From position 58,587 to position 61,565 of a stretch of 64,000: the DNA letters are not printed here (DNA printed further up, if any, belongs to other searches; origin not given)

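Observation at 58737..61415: RadC-like JAB domain fused to the N-terminus of a DinG/Rad3-family Fe-S helicase; about 130-bp convergent overlap with the cytochrome gene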

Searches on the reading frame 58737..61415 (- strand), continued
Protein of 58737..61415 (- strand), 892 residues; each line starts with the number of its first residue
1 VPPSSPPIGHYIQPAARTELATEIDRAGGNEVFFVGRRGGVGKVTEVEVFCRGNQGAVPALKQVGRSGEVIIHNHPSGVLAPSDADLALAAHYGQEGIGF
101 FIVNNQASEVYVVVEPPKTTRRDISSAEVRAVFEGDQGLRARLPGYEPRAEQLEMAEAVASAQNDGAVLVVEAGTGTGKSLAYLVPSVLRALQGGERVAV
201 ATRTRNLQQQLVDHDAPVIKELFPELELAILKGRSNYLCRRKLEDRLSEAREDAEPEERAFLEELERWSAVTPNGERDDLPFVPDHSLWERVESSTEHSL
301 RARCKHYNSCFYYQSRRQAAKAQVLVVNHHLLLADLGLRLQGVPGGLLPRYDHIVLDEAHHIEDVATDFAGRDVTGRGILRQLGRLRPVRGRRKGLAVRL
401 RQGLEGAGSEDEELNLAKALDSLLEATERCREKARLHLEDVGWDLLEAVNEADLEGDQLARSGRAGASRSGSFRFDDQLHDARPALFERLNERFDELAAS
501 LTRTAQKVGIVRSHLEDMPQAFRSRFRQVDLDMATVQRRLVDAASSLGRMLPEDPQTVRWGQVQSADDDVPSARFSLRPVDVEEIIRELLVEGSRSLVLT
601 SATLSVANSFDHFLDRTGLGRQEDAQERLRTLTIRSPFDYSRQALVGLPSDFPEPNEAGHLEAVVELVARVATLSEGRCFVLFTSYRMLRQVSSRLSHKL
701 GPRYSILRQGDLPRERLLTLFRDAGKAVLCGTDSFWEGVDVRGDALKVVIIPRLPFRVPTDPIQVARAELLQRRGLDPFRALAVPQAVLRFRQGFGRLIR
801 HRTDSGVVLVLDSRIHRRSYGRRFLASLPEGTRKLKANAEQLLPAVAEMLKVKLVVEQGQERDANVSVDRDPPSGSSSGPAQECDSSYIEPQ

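Call 65: predict_structure(alignment_id=A4)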
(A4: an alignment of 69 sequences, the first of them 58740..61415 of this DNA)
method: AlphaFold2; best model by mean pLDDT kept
length: 892 residues; sequences in the alignment: 69
mean_pLDDT: 89.5   pTM: 0.88
mean pLDDT of the five models: 89.5, 88.9, 87.8, 87.7, 87.2
residues with pLDDT >= 90: 659; 70-90: 155; 50-70: 43; < 50: 35
segments of 3 or more residues with pLDDT < 50: 862-892
pLDDT, mean of each block of 10 residues (from residue 1): 75 96 93 90 91 66 75 91 88 85 95 83 95 96 92 98 98 95 98 93 92 96 96 94 91 90 97 93 89 77 79 91 96 94 83 96 96 96 94 88 88 96 98 97 95 69 59 95 98 98 98 96 92 94 98 97 88 97 96 95 95 96 92 95 96 95 98 97 94 98 97 92 94 87 87 87 95 95 92 87 93 93 93 96 96 59 44 37 30 26
secondary structure, 60 per line:
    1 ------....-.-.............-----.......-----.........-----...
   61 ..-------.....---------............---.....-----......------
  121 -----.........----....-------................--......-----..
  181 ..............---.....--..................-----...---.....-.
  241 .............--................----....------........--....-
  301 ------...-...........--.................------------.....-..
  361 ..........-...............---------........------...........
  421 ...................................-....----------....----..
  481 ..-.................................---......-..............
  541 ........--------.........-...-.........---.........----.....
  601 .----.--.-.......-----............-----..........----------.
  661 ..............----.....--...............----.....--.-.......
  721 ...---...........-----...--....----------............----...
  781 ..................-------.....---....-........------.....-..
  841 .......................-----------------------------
elements in order (helices of 4 or more, strands of 3 or more residues): H14-26 E32-38 E44-52 H58-62 E70-74 H84-95 E99-103 E109-114 H126-134 H139-142 H150-165 E168-173 H179-194 E198-202 H205-222 E228-230 H240-253 H256-271 H286-292 H296-299 H311-321 E324-328 H329-340 E353-357 H359-370 E372-375 H376-386 H396-403 H410-455 H457-460 E471-474 H479-482 H484-516 H520-525 H527-548 E557-565 E571-579 H583-591 E596-601 H611-617 H623-628 E629-634 H640-643 E644-649 H660-674 E679-683 H686-700 E705-709 H714-723 E727-732 H733-737 E748-751 H762-773 H778-798 E806-810 H814-817 H819-826 E833-837 H839-863

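Call 67: fold_search(model_id=the predicted structure, library=pdb)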
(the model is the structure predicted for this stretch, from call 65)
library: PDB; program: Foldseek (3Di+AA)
matches with E <= 10: 983; with E <= 0.001: 238
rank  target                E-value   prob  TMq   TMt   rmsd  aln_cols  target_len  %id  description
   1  6fwr_A                2.3e-38  1.00  0.59  0.73   6.5       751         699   25  Structure of DinG in complex with ssDNA (released 2018-12-19)
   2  6fws_B                7.5e-36  1.00  0.53  0.66   7.7       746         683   25  Structure of DinG in complex with ssDNA and ADPBeF (released 2018-12-19)
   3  6fws_A                3.2e-35  1.00  0.52  0.65   8.0       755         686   25  Structure of DinG in complex with ssDNA and ADPBeF (released 2018-12-19)
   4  9ii8_A                1.3e-29  1.00  0.57  0.57   6.9       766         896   21  Crystal structure of Staphylococcus aureus DinG protein in complex with ssDNA (released 2025-06-25)
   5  8zef_A                2.5e-28  1.00  0.58  0.58   6.1       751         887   21  Crystal structure of Staphylococcus aureus DinG protein in complex with ssDNA and Ca2+ (released 2025-05-21)
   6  9kqh_A                7.0e-24  1.00  0.48  0.56  11.6       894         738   14  Crystal structure of Finegoldia magna DinG in complex with ssDNA and ADPNP (released 2025-12-03)
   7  9p55                  9.8e-23  1.00  0.48  0.66   9.8       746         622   16  Structure of DNA-free long form XPD from Thermoplasma acidophilum (released 2026-01-21)
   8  7xf0_A                1.8e-22  1.00  0.45  0.66   8.2       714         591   18  Crystal strucutre of CasDinG in complex with ATP (released 2023-07-26)
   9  8e2w                  4.6e-22  1.00  0.45  0.63   8.8       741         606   18  Structure of CRISPR-Associated DinG (released 2023-06-21)
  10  8v44                  1.4e-21  1.00  0.43  0.63   8.4       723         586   18  N-terminal truncation of CRISPR-associated DinG (released 2024-01-17)
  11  7xex_C                1.6e-21  1.00  0.46  0.65   8.4       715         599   19  Crystal strucutre of apoCasDinG (released 2023-07-26)
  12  7xf0_C                2.4e-21  1.00  0.44  0.63   8.8       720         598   18  Crystal strucutre of CasDinG in complex with ATP (released 2023-07-26)
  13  5h8w_A                2.9e-21  1.00  0.45  0.65  10.0       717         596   15  XPD mechanism (released 2016-01-13)
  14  7xex_A                3.0e-21  1.00  0.46  0.67   8.2       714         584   18  Crystal strucutre of apoCasDinG (released 2023-07-26)
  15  4a15_A                4.7e-21  1.00  0.47  0.67   9.8       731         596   15  Crystal structure of an XPD DNA complex (released 2012-02-01)
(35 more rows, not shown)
